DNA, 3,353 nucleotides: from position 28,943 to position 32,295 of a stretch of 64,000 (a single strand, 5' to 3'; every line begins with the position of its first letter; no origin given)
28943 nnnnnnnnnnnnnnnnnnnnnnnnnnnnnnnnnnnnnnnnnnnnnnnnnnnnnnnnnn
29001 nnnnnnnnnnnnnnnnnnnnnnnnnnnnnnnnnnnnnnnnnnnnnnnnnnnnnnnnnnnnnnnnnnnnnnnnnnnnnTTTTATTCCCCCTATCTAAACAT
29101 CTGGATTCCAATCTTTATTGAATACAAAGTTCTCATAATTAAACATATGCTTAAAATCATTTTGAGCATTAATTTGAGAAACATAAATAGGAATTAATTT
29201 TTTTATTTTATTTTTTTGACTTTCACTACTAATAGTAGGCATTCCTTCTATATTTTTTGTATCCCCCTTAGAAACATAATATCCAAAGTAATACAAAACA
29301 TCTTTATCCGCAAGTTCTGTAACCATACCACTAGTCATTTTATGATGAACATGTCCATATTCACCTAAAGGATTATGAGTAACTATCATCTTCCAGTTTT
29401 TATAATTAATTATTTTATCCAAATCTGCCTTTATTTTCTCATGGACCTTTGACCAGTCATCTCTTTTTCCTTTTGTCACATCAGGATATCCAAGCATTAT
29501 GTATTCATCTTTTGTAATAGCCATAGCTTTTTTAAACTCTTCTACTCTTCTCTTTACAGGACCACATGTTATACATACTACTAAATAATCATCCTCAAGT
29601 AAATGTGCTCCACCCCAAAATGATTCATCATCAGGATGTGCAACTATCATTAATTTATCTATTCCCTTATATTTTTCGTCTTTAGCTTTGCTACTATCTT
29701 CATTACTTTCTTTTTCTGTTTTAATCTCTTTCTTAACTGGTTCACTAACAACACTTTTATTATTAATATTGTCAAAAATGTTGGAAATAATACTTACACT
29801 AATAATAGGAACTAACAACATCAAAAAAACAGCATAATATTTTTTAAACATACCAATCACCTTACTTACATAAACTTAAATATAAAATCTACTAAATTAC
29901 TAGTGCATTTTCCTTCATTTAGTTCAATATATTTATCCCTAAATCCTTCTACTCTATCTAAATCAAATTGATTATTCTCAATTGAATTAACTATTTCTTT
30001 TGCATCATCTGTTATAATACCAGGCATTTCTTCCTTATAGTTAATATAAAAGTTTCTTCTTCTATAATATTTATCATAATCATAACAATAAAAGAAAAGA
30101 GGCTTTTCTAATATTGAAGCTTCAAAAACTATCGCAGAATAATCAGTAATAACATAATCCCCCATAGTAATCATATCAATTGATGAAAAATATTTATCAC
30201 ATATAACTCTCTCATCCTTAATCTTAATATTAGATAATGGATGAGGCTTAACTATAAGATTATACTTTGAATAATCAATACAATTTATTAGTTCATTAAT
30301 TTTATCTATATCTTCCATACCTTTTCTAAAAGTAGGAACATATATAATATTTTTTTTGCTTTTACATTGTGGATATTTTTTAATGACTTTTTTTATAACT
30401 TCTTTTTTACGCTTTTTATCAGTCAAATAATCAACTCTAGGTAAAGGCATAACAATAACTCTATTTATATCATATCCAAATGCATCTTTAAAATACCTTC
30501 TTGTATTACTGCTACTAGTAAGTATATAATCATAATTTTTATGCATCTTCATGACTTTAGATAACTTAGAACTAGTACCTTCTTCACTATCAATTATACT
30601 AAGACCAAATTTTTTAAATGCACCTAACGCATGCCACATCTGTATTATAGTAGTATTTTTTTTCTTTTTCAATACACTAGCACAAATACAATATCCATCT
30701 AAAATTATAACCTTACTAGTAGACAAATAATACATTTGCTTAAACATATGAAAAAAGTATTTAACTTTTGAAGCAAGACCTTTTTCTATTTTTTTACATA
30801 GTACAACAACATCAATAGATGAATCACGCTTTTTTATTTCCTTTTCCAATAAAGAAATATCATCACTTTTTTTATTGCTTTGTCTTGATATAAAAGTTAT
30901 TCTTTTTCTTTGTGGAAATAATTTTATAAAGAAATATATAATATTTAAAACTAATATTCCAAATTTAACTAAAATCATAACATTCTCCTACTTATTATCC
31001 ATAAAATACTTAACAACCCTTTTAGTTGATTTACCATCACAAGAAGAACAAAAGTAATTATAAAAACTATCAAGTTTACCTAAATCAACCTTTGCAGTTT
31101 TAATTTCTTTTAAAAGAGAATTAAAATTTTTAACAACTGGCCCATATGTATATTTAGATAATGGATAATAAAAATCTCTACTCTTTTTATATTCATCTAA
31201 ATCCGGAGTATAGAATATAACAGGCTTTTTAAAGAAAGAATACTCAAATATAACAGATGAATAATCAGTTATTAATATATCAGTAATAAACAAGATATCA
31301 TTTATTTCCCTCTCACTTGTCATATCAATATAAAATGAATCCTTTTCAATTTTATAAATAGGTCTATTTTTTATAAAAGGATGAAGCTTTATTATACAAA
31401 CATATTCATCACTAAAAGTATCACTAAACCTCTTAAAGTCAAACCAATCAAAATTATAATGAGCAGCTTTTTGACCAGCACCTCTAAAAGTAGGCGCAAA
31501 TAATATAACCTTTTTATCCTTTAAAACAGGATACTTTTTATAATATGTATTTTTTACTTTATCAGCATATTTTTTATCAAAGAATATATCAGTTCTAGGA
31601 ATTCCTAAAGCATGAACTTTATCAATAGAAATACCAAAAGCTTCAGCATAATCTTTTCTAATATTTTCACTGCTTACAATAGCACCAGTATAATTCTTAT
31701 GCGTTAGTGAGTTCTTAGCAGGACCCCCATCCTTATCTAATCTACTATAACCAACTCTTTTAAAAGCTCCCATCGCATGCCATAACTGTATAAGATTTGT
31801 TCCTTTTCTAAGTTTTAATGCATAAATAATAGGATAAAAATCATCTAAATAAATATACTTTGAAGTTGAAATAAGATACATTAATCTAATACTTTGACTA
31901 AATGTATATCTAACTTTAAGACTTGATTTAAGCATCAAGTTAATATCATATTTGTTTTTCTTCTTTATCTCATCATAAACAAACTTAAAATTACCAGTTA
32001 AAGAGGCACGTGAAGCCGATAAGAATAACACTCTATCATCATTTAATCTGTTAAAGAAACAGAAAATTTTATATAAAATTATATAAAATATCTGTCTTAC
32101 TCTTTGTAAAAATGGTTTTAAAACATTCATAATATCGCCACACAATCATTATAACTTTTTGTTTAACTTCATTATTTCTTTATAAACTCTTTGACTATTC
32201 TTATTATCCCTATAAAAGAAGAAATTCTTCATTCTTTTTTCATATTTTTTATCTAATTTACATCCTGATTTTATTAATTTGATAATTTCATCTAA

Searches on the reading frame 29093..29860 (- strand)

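Call 54: search_protein_families(library=pfam, proteins=[window:29093-29860:-], max_evalue=0.001)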
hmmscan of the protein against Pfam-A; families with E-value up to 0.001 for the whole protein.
window:29093-29860:- (255 aa): 1 family
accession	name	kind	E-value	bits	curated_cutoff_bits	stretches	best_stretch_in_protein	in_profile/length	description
PF02585.22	PIG-L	-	3.3e-10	41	28.2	1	70-182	1-127/129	GlcNAc-PI de-N-acetylase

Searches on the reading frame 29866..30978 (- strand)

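Call 54: search_protein_families(library=pfam, proteins=[window:29866-30978:-], max_evalue=0.001)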
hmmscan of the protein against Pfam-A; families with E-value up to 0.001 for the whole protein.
window:29866-30978:- (370 aa): 1 family
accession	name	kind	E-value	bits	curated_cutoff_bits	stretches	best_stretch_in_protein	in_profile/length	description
PF04464.20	Glyphos_transf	-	7.5e-62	209.8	22.1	1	20-368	9-367/367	CDP-Glycerol:Poly(glycerophosphate) glycerophosphotransferase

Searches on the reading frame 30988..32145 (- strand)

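Call 54: search_protein_families(library=pfam, proteins=[window:30988-32145:-], max_evalue=0.001)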
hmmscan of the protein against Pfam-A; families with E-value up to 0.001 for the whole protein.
window:30988-32145:- (385 aa): 1 family
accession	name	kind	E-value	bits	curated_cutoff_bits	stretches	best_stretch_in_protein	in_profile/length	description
PF04464.20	Glyphos_transf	-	2.2e-81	274.1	22.1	1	30-380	7-364/367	CDP-Glycerol:Poly(glycerophosphate) glycerophosphotransferase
